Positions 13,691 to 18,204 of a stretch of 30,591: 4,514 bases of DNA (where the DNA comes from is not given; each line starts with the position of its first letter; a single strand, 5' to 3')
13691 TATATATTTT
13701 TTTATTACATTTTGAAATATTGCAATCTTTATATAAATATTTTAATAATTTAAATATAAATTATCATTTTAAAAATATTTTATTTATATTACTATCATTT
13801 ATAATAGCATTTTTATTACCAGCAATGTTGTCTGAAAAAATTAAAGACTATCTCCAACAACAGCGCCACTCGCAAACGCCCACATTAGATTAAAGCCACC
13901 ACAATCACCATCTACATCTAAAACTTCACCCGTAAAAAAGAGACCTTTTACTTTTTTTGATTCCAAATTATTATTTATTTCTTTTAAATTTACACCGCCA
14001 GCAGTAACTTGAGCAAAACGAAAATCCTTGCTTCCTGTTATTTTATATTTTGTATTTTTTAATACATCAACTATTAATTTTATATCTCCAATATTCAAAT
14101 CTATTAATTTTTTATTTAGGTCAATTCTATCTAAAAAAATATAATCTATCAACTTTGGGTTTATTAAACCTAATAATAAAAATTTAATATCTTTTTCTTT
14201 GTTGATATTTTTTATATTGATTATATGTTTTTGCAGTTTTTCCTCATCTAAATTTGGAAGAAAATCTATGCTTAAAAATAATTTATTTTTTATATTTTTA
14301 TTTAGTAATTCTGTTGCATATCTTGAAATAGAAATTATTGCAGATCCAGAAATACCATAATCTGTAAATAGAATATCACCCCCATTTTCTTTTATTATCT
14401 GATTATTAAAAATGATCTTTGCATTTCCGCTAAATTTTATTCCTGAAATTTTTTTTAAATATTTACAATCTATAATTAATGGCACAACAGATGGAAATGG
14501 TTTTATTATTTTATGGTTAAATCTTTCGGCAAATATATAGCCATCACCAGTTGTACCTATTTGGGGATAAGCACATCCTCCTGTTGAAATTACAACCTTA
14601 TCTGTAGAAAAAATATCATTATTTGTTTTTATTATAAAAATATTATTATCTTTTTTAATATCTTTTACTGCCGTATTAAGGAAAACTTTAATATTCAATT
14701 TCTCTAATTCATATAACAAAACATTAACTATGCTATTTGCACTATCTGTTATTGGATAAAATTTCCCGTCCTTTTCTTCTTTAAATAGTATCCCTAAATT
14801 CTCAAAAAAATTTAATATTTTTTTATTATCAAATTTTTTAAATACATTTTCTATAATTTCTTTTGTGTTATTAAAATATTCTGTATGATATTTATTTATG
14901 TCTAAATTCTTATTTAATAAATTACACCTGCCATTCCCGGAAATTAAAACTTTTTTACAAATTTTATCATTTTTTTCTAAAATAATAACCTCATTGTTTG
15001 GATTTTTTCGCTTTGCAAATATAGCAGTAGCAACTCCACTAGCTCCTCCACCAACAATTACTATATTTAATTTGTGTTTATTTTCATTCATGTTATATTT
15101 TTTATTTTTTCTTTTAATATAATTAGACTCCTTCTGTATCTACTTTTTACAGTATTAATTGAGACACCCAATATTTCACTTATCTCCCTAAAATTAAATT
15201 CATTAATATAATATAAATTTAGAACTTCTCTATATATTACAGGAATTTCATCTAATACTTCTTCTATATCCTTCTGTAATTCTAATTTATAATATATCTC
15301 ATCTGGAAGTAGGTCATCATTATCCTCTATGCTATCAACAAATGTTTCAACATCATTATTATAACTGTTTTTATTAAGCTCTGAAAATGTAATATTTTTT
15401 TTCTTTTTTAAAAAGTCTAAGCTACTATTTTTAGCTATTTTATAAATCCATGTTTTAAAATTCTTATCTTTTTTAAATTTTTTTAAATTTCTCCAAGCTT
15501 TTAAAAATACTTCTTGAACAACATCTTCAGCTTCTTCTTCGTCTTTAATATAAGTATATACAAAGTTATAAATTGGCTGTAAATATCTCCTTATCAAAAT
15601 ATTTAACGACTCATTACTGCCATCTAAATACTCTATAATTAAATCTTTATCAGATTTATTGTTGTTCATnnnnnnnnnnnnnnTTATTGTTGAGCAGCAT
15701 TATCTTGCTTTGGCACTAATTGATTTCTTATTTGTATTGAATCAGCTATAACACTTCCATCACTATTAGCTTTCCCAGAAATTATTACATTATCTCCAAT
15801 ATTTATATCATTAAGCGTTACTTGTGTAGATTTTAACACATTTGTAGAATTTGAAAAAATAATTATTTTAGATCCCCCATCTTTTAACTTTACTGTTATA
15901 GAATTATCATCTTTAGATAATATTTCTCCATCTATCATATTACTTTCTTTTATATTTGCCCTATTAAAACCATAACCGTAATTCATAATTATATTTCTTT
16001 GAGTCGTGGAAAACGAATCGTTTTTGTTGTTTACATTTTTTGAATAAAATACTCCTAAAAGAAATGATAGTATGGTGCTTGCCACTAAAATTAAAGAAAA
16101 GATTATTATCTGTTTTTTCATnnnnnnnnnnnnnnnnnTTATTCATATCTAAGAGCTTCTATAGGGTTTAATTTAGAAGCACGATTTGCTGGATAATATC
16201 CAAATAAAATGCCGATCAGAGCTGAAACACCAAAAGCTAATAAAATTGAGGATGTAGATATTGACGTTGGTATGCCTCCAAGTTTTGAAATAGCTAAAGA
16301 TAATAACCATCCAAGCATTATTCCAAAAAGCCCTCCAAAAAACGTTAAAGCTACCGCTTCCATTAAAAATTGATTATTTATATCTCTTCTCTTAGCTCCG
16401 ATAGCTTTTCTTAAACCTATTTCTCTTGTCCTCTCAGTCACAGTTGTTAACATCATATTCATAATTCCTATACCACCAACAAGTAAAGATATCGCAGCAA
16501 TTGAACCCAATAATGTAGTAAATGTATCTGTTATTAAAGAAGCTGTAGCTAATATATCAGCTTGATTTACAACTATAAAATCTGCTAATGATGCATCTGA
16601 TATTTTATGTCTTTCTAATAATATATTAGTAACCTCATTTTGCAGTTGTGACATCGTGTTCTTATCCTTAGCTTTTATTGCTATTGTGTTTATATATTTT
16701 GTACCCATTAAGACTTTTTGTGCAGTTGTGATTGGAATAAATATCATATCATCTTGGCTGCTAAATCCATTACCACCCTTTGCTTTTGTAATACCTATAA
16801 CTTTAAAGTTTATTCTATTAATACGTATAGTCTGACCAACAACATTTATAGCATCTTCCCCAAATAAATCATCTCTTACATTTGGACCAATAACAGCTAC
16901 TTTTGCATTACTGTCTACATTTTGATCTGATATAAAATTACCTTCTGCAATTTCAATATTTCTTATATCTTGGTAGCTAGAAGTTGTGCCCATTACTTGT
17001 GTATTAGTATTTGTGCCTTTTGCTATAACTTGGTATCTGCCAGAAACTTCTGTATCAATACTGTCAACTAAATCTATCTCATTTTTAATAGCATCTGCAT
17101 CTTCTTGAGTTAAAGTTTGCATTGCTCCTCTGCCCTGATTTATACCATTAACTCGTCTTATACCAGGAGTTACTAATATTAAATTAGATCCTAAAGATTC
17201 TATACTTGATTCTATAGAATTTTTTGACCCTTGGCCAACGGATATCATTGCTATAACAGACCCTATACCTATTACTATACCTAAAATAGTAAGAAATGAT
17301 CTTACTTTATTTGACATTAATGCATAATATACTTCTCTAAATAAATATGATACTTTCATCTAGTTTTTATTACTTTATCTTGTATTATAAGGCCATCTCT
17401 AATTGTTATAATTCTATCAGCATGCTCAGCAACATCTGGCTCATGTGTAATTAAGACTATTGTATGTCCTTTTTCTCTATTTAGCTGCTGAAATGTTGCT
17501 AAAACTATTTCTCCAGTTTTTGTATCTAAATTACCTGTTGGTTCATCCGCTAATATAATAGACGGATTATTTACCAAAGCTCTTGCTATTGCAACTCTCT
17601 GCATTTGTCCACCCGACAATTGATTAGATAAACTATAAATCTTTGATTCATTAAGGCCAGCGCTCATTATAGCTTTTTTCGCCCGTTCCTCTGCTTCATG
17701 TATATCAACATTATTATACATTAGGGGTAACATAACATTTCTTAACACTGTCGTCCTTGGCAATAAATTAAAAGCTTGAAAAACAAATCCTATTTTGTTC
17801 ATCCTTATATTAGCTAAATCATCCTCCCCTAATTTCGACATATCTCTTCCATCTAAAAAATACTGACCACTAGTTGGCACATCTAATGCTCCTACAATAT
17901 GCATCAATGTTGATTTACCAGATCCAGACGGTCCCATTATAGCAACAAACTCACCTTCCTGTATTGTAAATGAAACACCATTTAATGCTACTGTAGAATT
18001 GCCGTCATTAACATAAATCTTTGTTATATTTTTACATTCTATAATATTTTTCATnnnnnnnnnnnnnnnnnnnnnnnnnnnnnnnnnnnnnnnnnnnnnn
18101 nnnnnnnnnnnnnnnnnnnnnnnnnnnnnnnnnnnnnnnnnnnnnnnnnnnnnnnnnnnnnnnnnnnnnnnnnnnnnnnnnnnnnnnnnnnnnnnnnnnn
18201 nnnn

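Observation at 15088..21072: TolC-less MacAB-type exporter flanked by two DUF5666-like proteins and bracketed by a split anti-sigma/ECF pair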

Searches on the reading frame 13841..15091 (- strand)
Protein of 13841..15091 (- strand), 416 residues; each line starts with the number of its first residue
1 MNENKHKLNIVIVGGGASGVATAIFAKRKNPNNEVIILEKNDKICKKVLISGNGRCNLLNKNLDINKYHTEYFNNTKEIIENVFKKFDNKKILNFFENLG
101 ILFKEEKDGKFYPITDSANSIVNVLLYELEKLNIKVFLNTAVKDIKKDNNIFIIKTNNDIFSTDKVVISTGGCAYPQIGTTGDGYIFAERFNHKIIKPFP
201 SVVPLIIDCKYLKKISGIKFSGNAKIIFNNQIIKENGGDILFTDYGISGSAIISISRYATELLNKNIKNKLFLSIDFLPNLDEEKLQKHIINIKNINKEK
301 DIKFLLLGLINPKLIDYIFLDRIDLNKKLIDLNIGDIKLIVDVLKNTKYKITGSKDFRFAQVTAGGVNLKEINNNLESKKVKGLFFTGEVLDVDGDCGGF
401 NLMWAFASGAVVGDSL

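Call 4: search_protein_families(library=pfam, proteins=[window:13841-15091:-], max_evalue=0.1)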
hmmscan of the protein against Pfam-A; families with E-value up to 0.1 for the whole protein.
window:13841-15091:- (416 aa): 12 families
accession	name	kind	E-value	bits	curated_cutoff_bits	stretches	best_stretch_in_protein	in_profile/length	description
PF03486.20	HI0933_like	-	1.8e-75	254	50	1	9-414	2-243/244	HI0933-like protein Rossmann domain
PF22780.1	HI0933_like_1st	-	3.9e-27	95.5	27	1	200-362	2-165/165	HI0933-like protein barrel and H2TH domain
PF13738.12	Pyr_redox_3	-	3.1e-11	43.5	30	2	130-178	92-140/305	Pyridine nucleotide-disulphide oxidoreductase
PF07992.20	Pyr_redox_2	-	3.8e-09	36.8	26.1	2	8-45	143-178/291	Pyridine nucleotide-disulphide oxidoreductase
PF01266.30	DAO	-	8.3e-09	35.9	27.9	2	10-44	2-34/353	FAD dependent oxidoreductase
PF01946.23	Thi4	-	2.2e-06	27.5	26.2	1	8-41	18-50/235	Thi4 family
PF00070.33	Pyr_redox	-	3.8e-06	27.8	22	1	9-46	1-36/82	Pyridine nucleotide-disulphide oxidoreductase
PF01134.28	GIDA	-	2e-05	24.3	22.1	1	315-391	284-364/391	Glucose inhibited division protein A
PF13450.12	NAD_binding_8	-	0.00014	22.5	21.9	1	12-44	1-31/68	NAD(P)-binding Rossmann-like domain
PF00890.30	FAD_binding_2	-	0.00081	19.1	20.4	1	10-51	2-41/414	FAD binding domain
PF12831.13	FAD_oxidored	-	0.0013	18.5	27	1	10-44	2-34/416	FAD dependent oxidoreductase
PF13454.12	NAD_binding_9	-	0.0039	17.6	21.8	0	11-60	1-52/155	FAD-NAD(P)-binding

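Call 5: search_protein_families(library=ncbifam, proteins=[window:13841-15091:-], max_evalue=0.1)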
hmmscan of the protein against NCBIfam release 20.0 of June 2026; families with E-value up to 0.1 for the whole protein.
window:13841-15091:- (416 aa): 66 families (the best 25 are shown)
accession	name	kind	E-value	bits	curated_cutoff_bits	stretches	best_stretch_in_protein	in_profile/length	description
TIGR00275.1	TIGR00275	subfamily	1.1e-125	419.6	183.8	1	10-413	1-400/401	aminoacetone oxidase family FAD-binding enzyme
TIGR03862.1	flavo_PP4765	subfamily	2.6e-29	102.3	242.65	1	34-413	3-368/376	TIGR03862 family flavoprotein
NF007123.0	PRK09564.1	equivalog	2e-09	36.7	458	2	9-44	2-37/444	CoA-disulfide reductase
TIGR03329.1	Phn_aa_oxid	hypoth_equivalog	7.4e-09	34.9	632.8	1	5-147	22-161/460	putative aminophosphonate oxidoreductase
NF005331.0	PRK06854.1-2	equivalog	1.7e-08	33.4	557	1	2-174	4-193/563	adenylyl-sulfate reductase subunit alpha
NF003611.0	PRK05257.3-2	subfamily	7.4e-07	28.2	499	1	6-46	4-44/497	malate:quinone oxidoreductase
TIGR01292.1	TRX_reduct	equivalog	9.1e-07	28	343.45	1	9-42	2-33/300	thioredoxin-disulfide reductase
TIGR01813.1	flavo_cyto_c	subfamily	1e-06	27.8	285.45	1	9-56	1-47/444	flavocytochrome c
NF006131.0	PRK08275.1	equivalog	1.1e-06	27.3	587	1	2-110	5-118/577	fumarate reductase/succinate dehydrogenase flavoprotein subunit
NF040505.1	ArsO_flavin_mono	equivalog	1.6e-06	27.8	425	2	118-181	73-136/346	ArsO family NAD(P)H-dependent flavin-containing monooxygenase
TIGR04018.1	Bthiol_YpdA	hypoth_equivalog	1.8e-06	27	339.9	1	130-172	83-123/316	YpdA family putative bacillithiol disulfide reductase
NF005064.0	PRK06481.1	equivalog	8.8e-06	24.7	542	1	3-43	57-95/506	flavocytochrome c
TIGR00562.1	proto_IX_ox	equivalog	9.8e-06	24.4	97.85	1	8-49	3-44/470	protoporphyrinogen oxidase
TIGR03385.1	CoA_CoA_reduc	equivalog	1e-05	24.6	578.8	1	10-44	2-36/439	CoA-disulfide reductase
NF045599.1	bili_reduct_long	exception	1.2e-05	23.8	750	1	4-48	501-543/641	bilirubin reductase, long form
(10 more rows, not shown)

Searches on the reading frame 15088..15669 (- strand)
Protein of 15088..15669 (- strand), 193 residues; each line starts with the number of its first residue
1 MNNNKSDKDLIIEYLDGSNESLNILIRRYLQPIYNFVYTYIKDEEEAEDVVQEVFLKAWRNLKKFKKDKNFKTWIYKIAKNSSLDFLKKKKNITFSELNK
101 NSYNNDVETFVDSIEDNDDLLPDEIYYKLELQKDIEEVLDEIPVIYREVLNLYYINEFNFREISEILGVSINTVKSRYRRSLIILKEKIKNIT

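Call 4: search_protein_families(library=pfam, proteins=[window:15088-15669:-], max_evalue=0.1)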
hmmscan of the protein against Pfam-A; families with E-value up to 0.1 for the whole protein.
window:15088-15669:- (193 aa): 12 families
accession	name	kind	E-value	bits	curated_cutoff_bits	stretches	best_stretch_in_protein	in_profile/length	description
PF04542.20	Sigma70_r2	-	3.6e-22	78.4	24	1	25-91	1-69/71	Sigma-70 region 2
PF08281.18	Sigma70_r4_2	-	5.9e-13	48.7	25.7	1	134-182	3-51/54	Sigma-70, region 4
PF04545.22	Sigma70_r4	-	3.6e-08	33.2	24.1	1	139-182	2-45/50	Sigma-70, region 4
PF13542.12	HTH_Tnp_ISL3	-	0.0072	16.2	27.4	1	157-180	27-49/51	Helix-turn-helix domain of transposase family ISL3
PF07638.17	Sigma70_ECF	-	0.0094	16.3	21.1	1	120-179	117-173/185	ECF sigma factor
PF17183.9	Get5_C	-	0.0095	16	22.9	1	35-60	25-49/51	Get5, C-terminal domain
PF13412.12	HTH_24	-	0.016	15.2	21.9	1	160-180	20-40/48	Winged helix-turn-helix DNA-binding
PF13404.12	HTH_AsnC-type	-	0.026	14.8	27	1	160-180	20-40/42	AsnC-type helix-turn-helix domain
PF22278.2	DUF6958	-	0.028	15.2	27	1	60-101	5-47/90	Family of unknown function (DUF6958)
PF22029.2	PhyR_sigma2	-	0.031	14.7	27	1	43-78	18-53/55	Sigma2 domain of PhyR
PF13556.12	HTH_30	-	0.043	14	27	1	147-180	2-35/59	PucR C-terminal helix-turn-helix domain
PF13384.12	HTH_23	-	0.084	13.2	24.6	0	152-179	13-39/50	Homeodomain-like domain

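Call 5: search_protein_families(library=ncbifam, proteins=[window:15088-15669:-], max_evalue=0.1)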
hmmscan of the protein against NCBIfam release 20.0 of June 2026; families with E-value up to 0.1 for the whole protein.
window:15088-15669:- (193 aa): 111 families (the best 25 are shown)
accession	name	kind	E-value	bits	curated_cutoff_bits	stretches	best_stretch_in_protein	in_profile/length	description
NF009166.1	PRK12513.1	equivalog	1.6e-36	125.9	206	1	3-190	5-187/193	RNA polymerase sigma factor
NF008888.0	PRK11922.1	equivalog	2.4e-36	125.5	204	1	3-191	13-198/231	RNA polymerase sigma factor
TIGR02937.1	sigma70-ECF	superfamily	1.2e-35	122.5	42.9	1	21-188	2-164/165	sigma-70 family RNA polymerase sigma factor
NF007223.0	PRK09641.1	equivalog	4.3e-34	118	209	1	8-191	6-186/187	RNA polymerase sigma factor SigW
TIGR02985.1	Sig70_bacteroi1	subfamily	9.5e-33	113.7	126.4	1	25-189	6-162/162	RNA polymerase sigma-70 factor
NF006930.0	PRK09415.1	subfamily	2.9e-30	105.4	198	1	18-191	14-177/179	RNA polymerase factor sigma C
TIGR02948.1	SigW_bacill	equivalog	2.6e-29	102.6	243.1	1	7-191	5-186/187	RNA polymerase sigma factor SigW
NF009171.0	PRK12518.1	equivalog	4e-28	98.5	208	1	3-180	10-175/191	RNA polymerase sigma factor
TIGR02959.1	SigZ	equivalog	4.5e-27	94.9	168.65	1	28-191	3-150/170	RNA polymerase sigma factor SigZ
NF053879.1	RNAPolSigSigVBac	equivalog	2.4e-26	92.3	190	1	23-191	7-157/160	RNA polymerase sigma factor SigV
TIGR02939.1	RpoE_Sigma70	equivalog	3.6e-26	92.3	236.15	1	2-189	2-186/190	RNA polymerase sigma factor RpoE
NF004113.0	PRK05602.1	equivalog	4.9e-26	91.6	208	1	2-190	27-202/211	RNA polymerase sigma factor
NF007222.0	PRK09640.1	equivalog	9e-26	90.6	194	1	23-192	29-185/188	RNA polymerase sigma factor SigX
TIGR02954.1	Sig70_famx3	hypoth_equivalog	6.7e-25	87.8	188.5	1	8-190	4-168/170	RNA polymerase sigma-70 factor, TIGR02954 family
TIGR02950.1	SigM_subfam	subfamily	1.5e-24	86.6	147.95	1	22-183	2-152/159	RNA polymerase sigma factor, SigM family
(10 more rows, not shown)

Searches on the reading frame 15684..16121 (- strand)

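Call 4: search_protein_families(library=pfam, proteins=[window:15684-16121:-], max_evalue=0.1)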
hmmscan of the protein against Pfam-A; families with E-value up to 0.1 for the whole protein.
window:15684-16121:- (145 aa): 2 families
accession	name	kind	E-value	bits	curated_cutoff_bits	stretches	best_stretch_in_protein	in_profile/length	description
PF18914.6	DUF5666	-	0.00038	21.1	27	1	65-129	2-59/60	Domain of unknown function (DUF5666)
PF02736.25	Myosin_N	-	0.015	15.5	27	1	63-85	16-37/45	Myosin N-terminal SH3-like domain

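Call 5: search_protein_families(library=ncbifam, proteins=[window:15684-16121:-], max_evalue=0.1)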
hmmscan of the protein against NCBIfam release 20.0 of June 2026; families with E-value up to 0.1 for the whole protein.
window:15684-16121:- (145 aa): 2 families
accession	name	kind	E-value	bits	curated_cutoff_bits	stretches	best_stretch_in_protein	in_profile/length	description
TIGR02603.1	CxxCH_TIGR02603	domain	0.048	13.7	68.15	1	46-91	54-99/134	putative heme-binding domain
NF047433.1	Lepto_7_Nterm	domain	0.09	12.5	43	1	63-87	26-50/63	LA_0442/LA_0875 N-terminal domain-containing protein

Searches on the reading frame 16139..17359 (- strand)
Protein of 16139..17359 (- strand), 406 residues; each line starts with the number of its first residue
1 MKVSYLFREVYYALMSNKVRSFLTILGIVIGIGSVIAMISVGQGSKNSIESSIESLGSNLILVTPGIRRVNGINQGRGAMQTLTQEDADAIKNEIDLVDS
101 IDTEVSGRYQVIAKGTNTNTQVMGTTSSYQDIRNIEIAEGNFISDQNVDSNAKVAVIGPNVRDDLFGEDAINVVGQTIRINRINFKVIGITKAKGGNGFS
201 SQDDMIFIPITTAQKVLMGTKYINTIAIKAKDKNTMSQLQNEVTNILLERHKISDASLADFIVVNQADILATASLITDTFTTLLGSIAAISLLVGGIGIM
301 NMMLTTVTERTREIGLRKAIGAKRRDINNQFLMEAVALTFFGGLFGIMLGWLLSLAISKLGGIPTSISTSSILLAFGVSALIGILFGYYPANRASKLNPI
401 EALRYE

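Call 4: search_protein_families(library=pfam, proteins=[window:16139-17359:-], max_evalue=0.1)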
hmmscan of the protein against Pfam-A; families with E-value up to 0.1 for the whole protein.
window:16139-17359:- (406 aa): 3 families
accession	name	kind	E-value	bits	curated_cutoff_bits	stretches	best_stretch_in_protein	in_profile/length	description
PF12704.14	MacB_PCD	-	3e-52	178.3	27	1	21-245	1-206/207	MacB-like periplasmic core domain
PF02687.27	FtsX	-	3.6e-25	88.8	25.5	1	286-399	2-120/120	FtsX-like permease C-terminal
PF03817.18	MadL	-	0.03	14.8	25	1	267-313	6-52/118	Malonate transporter MadL subunit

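Call 5: search_protein_families(library=ncbifam, proteins=[window:16139-17359:-], max_evalue=0.1)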
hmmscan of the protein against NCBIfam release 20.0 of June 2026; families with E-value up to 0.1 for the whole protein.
window:16139-17359:- (406 aa): 10 families
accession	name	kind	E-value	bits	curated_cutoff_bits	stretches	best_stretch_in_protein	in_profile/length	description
NF007826.0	PRK10535.1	equivalog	7.4e-77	259.1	966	1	11-404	262-646/648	macrolide ABC transporter ATP-binding protein/permease MacB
TIGR03434.1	ADOP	subfamily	3.4e-35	121.4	622.3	1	91-404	81-400/803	ADOP family duplicated permease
TIGR02212.1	lolCE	equivalog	3.9e-13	49.1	362.45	1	21-406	24-411/411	lipoprotein-releasing ABC transporter permease subunit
NF008357.0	PRK11146.1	exception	4.2e-08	32.4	439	1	179-402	181-410/414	lipoprotein-releasing ABC transporter permease subunit LolE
NF008076.0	PRK10814.1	exception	5.8e-07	28.9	473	1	285-406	268-399/399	lipoprotein-releasing ABC transporter permease subunit LolC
TIGR02213.1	lolE_release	exception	6.4e-06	25.3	540.35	1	176-359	175-344/411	lipoprotein-releasing ABC transporter permease subunit LolE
NF038346.1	FtsX_actino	exception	1.4e-05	24.6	250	1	263-386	162-293/308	permease-like cell division protein FtsX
TIGR00439.2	FtsX_Gneg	equivalog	0.00018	20.8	255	1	242-362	135-248/292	permease-like cell division protein FtsX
TIGR01185.1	devC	equivalog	0.0014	17.6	290.35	1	270-373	251-350/380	ABC transporter permease DevC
NF038347.1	FtsX_Gpos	exception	0.0031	16.9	225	1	284-349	170-236/296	permease-like cell division protein FtsX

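Call 65: search_solved_structures(query=window:16139-17359:-, max_evalue=0.00001)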
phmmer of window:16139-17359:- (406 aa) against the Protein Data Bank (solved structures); distinct sequences matched with E-value up to 0.00001: 10.
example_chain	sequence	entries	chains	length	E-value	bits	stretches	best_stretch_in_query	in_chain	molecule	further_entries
5gko_A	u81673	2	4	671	1.6e-68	235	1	4-404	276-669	Macrolide export ATP-binding/permease protein MacB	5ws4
5nik_J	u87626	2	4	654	1.7e-62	215.1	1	11-404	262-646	Macrolide export ATP-binding/permease protein MacB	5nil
5lil_A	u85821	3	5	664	4.9e-59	203.7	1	6-405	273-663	Macrolide export ATP-binding/permease protein MacB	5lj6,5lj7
5xu1_M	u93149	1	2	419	4e-43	151.4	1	11-406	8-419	ABC transporter permeae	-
5c59_A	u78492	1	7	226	1.3e-14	57.6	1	49-274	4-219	Macrolide export ATP-binding/permease protein MacB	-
9qgy_M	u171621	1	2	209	4.4e-14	55.9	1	51-254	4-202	Macrolide export ATP-binding/permease protein MacB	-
5lj8_A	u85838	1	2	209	1.2e-12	51.1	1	81-255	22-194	Macrolide export ATP-binding/permease protein MacB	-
9o9x_C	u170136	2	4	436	1.1e-11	48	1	261-406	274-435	ABC transporter permease YtrF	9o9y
3ftj_A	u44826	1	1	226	2.9e-11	46.6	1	52-270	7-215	Macrolide export ATP-binding/permease protein macB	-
5f9q_A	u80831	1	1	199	3e-06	30.1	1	82-256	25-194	Macrolide export ATP-binding/permease protein YknZ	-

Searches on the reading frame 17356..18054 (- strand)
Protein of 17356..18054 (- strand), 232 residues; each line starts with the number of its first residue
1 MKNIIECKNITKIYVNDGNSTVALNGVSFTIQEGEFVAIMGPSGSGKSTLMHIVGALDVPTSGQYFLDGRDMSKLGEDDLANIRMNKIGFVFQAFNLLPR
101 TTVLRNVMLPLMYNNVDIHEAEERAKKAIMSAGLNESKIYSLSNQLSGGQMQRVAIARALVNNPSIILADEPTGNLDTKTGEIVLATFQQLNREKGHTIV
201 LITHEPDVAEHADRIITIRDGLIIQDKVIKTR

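Call 4: search_protein_families(library=pfam, proteins=[window:17356-18054:-], max_evalue=0.1)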
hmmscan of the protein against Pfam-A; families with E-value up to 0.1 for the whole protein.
window:17356-18054:- (232 aa): 15 families
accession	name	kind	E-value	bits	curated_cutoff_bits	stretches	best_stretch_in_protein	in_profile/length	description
PF00005.33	ABC_tran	-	3.9e-35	121.9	25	1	24-173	1-136/137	ABC transporter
PF02463.25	SMC_N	-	8.6e-07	29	40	1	34-219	24-212/220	RecF/RecN/SMC N terminal domain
PF13555.12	AAA_29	-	8.6e-05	22.7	27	1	25-54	13-42/61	P-loop containing region of AAA domain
PF13481.12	AAA_25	-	0.00088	19.4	27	1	31-51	30-50/195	AAA domain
PF13238.12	AAA_18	-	0.0043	17.9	29.4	0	37-57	1-21/128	AAA domain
PF13304.12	AAA_21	-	0.0053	17.3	27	0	36-56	1-21/304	AAA domain, putative AbiEii toxin, Type IV TA system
PF13191.12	AAA_16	-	0.0059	17.6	32.6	1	33-70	23-59/167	AAA ATPase domain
PF20703.3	nSTAND1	-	0.0095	16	27.1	1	31-52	30-51/379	Novel STAND NTPase 1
PF03193.22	RsgA_GTPase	-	0.014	15.7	30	1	24-52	97-124/174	RsgA GTPase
PF13401.12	AAA_22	-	0.022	15.5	27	1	34-57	5-28/130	AAA domain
PF20720.3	nSTAND3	-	0.042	14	27.2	0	30-52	13-35/155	Novel STAND NTPase 3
PF13671.12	AAA_33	-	0.049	14.4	27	0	38-52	3-17/143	AAA domain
PF25199.1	nSTAND_NTPase5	-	0.067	13.4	34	0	34-52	41-59/145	Novel STAND NTPase 5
PF02224.24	Cytidylate_kin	-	0.085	13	26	0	37-55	1-19/211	Cytidylate kinase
PF00931.28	NB-ARC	-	0.085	12.5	23.5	0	33-52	17-36/248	NB-ARC domain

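Call 5: search_protein_families(library=ncbifam, proteins=[window:17356-18054:-], max_evalue=0.1)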
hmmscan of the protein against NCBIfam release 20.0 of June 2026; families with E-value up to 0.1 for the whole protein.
window:17356-18054:- (232 aa): 200 families (the best 25 are shown)
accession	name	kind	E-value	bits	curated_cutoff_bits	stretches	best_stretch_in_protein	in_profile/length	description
NF007826.0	PRK10535.1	equivalog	4.5e-72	243.3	966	1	1-228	1-226/648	macrolide ABC transporter ATP-binding protein/permease MacB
TIGR02211.1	LolD_lipo_ex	equivalog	9.1e-71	237.9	307.75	1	4-224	1-220/221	lipoprotein-releasing ABC transporter ATP-binding protein LolD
NF038007.1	ABC_ATP_DarD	equivalog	1.8e-64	217.2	375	1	5-222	2-217/218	darobactin export ABC transporter ATP-binding protein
NF008639.0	PRK11629.1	equivalog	2.9e-64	216.7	360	1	2-226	4-227/234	lipoprotein-releasing ABC transporter ATP-binding protein LolD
TIGR03608.1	L_ocin_972_ABC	subfamily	1.5e-60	204.2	254.85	1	8-218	2-206/206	putative bacteriocin export ABC transporter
TIGR02982.1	heterocyst_DevA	subfamily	3.2e-57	193.6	295.8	1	5-223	2-219/220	ABC exporter ATP-binding subunit, DevA family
TIGR02673.1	FtsE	equivalog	2.6e-56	190.7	264.85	1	4-221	1-213/214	cell division ATP-binding protein FtsE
TIGR02315.1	ABC_phnC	equivalog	4e-56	190.2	266.1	1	4-227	1-228/243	phosphonate ABC transporter ATP-binding protein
NF007879.0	PRK10584.1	equivalog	6.5e-54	183.1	336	1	2-223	4-224/228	putative ABC transporter ATP-binding protein YbbA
TIGR01186.1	proV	subfamily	2.1e-52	178.4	326.6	1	20-225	5-210/363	betaine/proline/choline family ABC transporter ATP-binding protein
TIGR02314.1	ABC_MetN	equivalog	8e-52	176.3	499.7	1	4-227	1-223/343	methionine ABC transporter ATP-binding protein MetN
NF040933.2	ABC_arch_GlcV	equivalog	2.1e-50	171.6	450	1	5-225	3-222/357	glucose ABC transporter ATP-binding protein GlcV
TIGR04521.1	ECF_ATPase_2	equivalog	2.5e-50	171.1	330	1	5-227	1-227/279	energy-coupling factor transporter ATPase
TIGR03265.1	PhnT2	equivalog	2.8e-46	158.4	457.7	1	6-225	6-215/353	putative 2-aminoethylphosphonate ABC transporter ATP-binding protein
NF007027.0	PRK09493.1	equivalog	4.5e-46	157.1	379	1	4-226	1-217/240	glutamine ABC transporter ATP-binding protein GlnQ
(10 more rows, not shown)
